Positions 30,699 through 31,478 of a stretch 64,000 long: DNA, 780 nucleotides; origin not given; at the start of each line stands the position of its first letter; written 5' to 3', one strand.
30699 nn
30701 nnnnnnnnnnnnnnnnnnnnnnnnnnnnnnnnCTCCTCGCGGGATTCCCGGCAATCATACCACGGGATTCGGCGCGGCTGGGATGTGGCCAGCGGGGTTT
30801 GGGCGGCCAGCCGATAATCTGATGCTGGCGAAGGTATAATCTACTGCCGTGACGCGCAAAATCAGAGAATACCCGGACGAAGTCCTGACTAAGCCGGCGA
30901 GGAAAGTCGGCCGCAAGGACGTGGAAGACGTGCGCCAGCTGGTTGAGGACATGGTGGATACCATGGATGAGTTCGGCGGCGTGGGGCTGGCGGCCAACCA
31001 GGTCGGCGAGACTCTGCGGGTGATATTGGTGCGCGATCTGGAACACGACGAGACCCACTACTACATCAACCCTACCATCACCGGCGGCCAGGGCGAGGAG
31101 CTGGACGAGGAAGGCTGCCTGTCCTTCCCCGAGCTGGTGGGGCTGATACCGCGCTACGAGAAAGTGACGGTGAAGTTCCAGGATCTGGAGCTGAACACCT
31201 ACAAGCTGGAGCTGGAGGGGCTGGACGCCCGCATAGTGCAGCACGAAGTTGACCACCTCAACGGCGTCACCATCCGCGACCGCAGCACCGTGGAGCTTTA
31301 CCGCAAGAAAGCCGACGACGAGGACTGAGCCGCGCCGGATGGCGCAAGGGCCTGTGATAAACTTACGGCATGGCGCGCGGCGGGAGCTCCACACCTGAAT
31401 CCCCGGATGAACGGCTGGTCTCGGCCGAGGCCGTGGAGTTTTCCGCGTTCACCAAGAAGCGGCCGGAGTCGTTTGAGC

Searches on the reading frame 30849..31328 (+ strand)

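Call 87: search_protein_families(library=pfam, proteins=[window:30849-31328:+], max_evalue=0.001)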
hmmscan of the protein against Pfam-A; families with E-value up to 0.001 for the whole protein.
window:30849-31328:+ (159 aa): 1 family
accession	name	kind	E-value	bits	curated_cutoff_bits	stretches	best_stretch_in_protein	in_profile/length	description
PF01327.26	Pep_deformylase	-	7.8e-46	155.9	22.8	1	3-146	2-150/156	Polypeptide deformylase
